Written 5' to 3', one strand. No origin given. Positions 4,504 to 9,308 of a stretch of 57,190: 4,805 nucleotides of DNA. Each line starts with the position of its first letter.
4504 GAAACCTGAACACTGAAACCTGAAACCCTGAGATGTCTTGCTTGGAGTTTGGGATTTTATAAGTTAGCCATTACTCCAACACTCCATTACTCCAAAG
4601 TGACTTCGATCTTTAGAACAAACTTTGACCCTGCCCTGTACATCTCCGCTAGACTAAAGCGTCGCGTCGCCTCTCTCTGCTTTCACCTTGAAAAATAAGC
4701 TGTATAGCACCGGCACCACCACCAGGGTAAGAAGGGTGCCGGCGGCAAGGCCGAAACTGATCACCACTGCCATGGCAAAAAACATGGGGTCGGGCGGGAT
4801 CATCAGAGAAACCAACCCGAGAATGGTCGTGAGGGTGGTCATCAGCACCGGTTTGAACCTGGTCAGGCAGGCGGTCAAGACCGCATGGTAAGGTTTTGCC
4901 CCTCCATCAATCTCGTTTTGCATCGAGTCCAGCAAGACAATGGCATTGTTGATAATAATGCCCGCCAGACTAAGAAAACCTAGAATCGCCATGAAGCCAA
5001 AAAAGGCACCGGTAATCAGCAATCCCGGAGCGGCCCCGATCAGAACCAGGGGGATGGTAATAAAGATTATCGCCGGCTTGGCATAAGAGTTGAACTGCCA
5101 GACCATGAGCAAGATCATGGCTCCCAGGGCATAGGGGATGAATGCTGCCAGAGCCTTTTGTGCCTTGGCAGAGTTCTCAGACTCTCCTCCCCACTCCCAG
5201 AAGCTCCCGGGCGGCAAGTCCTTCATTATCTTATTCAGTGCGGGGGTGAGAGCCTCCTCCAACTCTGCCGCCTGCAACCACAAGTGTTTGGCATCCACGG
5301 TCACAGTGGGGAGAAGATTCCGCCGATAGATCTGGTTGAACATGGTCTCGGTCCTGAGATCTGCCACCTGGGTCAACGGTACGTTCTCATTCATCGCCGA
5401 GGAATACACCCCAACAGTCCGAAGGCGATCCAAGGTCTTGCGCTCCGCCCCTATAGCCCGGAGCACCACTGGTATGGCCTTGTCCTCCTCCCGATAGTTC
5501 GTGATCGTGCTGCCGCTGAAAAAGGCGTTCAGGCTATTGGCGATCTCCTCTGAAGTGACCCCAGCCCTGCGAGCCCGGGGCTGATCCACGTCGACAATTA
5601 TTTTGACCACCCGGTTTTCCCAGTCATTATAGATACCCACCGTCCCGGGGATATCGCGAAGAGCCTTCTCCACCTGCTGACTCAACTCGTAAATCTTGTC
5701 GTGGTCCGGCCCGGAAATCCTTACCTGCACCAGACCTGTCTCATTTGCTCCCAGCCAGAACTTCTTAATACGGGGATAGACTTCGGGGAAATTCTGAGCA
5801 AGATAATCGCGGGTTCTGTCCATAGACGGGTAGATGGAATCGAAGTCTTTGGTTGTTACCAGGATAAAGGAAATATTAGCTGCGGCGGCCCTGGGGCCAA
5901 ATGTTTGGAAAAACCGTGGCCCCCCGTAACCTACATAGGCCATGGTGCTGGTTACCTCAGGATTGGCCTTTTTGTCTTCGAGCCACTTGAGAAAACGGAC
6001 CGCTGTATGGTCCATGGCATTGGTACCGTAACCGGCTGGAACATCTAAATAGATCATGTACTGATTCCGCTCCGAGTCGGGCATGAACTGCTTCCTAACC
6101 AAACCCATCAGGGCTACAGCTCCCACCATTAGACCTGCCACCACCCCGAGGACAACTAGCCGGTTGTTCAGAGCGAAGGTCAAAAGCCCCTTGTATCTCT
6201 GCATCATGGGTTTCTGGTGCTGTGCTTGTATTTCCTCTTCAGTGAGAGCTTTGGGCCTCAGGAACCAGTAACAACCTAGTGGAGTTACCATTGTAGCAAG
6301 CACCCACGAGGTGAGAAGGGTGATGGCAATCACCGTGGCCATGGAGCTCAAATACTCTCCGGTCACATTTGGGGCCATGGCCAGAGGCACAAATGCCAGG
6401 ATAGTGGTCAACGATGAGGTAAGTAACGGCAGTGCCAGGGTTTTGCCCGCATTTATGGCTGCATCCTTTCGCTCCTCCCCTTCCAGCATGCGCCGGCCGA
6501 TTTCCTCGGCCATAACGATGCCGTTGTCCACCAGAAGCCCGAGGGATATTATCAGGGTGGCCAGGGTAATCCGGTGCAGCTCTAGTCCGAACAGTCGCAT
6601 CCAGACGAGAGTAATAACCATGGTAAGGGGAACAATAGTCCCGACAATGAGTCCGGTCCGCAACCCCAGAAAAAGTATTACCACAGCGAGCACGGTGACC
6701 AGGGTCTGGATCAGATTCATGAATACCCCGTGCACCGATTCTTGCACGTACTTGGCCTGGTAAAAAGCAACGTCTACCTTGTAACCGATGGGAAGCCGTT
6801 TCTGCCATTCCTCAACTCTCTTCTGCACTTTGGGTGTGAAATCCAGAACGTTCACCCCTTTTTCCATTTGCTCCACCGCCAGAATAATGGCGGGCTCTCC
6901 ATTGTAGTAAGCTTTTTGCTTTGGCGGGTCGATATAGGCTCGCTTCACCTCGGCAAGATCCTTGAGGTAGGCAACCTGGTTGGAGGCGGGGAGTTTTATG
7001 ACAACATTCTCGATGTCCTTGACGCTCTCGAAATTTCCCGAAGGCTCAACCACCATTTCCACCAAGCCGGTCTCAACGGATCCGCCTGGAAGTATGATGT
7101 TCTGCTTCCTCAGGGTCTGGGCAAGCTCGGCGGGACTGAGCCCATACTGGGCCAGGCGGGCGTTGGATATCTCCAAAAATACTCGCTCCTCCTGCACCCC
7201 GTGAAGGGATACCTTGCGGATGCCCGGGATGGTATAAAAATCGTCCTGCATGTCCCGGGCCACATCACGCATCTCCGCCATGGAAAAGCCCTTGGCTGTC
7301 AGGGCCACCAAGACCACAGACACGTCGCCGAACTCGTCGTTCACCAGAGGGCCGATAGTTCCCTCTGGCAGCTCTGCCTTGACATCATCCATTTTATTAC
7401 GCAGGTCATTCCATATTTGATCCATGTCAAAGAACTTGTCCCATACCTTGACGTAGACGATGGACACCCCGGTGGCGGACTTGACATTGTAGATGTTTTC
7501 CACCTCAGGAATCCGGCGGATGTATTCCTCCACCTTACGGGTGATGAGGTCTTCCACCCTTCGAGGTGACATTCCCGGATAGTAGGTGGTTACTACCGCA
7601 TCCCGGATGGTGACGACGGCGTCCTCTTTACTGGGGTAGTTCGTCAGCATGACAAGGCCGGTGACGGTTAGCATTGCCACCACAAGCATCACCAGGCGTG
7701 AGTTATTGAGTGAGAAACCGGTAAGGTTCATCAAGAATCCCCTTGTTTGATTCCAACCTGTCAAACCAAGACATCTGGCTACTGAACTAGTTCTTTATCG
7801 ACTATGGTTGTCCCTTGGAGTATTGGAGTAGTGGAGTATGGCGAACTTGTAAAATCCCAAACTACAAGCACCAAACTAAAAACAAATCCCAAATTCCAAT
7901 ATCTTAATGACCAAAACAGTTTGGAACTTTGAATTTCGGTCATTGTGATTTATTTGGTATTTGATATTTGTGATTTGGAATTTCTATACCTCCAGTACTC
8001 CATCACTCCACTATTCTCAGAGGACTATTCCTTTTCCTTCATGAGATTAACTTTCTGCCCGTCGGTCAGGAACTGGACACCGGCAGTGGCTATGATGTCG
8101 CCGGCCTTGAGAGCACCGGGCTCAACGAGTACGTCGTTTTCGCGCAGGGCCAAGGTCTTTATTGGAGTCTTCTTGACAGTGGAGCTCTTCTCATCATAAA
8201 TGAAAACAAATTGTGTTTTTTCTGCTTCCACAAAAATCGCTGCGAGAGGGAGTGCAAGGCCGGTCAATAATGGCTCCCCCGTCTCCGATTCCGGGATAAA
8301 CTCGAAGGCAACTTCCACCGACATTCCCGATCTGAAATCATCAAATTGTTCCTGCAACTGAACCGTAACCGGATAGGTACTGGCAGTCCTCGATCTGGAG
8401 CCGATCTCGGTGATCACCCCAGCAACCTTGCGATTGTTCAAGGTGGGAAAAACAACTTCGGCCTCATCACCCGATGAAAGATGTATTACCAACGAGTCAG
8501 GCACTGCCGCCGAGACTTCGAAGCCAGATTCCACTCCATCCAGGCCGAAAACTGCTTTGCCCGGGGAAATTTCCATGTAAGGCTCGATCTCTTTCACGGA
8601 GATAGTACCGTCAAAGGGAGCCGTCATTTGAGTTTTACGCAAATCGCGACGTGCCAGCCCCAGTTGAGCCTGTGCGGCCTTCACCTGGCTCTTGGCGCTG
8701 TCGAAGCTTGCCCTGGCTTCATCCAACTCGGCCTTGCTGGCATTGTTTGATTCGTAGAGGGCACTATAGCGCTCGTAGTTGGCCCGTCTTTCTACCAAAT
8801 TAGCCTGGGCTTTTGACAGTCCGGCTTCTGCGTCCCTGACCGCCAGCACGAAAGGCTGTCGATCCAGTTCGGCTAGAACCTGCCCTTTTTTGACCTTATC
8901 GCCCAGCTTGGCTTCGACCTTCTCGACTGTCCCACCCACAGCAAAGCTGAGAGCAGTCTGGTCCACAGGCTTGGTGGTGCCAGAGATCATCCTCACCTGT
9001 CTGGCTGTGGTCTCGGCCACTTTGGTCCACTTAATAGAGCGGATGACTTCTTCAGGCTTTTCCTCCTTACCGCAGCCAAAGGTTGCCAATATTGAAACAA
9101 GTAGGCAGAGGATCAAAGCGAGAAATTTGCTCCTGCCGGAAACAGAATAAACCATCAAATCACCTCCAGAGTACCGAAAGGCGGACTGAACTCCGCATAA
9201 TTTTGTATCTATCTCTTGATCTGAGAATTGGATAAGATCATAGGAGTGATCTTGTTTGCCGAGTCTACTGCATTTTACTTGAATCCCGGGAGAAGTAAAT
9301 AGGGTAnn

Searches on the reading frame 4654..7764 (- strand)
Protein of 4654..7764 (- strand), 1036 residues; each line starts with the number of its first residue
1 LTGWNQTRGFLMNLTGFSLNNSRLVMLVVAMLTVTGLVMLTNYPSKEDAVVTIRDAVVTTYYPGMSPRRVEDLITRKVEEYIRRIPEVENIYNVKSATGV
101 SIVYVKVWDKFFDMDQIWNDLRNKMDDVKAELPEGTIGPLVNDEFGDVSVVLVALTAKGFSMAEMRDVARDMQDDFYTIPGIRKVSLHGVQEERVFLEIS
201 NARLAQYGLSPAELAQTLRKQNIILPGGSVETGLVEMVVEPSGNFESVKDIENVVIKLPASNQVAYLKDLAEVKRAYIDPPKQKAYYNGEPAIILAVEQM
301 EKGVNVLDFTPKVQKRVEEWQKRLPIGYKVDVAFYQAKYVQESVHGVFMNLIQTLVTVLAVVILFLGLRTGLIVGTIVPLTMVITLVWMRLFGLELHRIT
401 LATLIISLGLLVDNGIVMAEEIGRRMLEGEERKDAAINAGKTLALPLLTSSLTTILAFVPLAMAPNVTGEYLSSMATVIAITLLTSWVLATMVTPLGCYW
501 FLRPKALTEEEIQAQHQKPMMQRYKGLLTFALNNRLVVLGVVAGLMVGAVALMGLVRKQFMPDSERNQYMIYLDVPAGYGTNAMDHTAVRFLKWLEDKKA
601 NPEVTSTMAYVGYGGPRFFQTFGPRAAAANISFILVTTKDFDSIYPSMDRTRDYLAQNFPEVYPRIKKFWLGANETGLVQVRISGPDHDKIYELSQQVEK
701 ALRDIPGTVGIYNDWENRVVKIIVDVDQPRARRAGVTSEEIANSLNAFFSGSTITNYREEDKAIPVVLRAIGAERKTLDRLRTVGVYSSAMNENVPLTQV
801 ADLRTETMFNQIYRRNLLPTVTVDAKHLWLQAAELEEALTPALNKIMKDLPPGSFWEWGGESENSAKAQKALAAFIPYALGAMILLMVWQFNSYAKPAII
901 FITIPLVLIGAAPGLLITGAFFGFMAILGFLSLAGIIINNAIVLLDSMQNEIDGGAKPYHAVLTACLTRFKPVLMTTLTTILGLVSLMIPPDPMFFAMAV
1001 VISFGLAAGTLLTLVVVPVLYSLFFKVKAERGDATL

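Call 69: search_protein_families(library=pfam, max_evalue=0.00001, proteins=[window:4654-7764:-])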
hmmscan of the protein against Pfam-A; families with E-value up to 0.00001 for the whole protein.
window:4654-7764:- (1036 aa): 2 families
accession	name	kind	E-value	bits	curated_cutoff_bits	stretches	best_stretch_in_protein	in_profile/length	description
PF00873.25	ACR_tran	-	1.5e-162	543.1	28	1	16-1024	3-1020/1021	AcrB/AcrD/AcrF family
PF02355.23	SecD_SecF_C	-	3.2e-07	30.4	20.5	1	869-1016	31-178/189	Protein export membrane protein SecD/SecF, C-terminal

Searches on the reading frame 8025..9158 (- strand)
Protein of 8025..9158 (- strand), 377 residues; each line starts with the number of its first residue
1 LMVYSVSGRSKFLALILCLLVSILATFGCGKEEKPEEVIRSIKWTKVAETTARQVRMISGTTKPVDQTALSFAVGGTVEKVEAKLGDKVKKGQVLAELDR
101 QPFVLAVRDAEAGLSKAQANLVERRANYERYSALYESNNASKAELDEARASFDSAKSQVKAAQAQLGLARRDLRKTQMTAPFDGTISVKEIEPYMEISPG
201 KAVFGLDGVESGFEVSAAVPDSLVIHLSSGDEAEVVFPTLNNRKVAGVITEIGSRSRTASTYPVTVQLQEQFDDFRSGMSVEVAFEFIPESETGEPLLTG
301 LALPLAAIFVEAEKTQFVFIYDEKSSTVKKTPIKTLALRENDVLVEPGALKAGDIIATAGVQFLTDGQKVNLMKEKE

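Call 69: search_protein_families(library=pfam, max_evalue=0.00001, proteins=[window:8025-9158:-])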
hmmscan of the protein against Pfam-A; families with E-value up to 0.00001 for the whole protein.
window:8025-9158:- (377 aa): 2 families
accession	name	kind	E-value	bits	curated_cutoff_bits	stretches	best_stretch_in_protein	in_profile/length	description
PF16576.10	HlyD_D23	-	1.1e-13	51.4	30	1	69-280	21-213/214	Barrel-sandwich domain of CusB or HlyD membrane-fusion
PF13437.12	HlyD_3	-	7e-09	36.8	22.2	1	179-271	3-96/106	HlyD family secretion protein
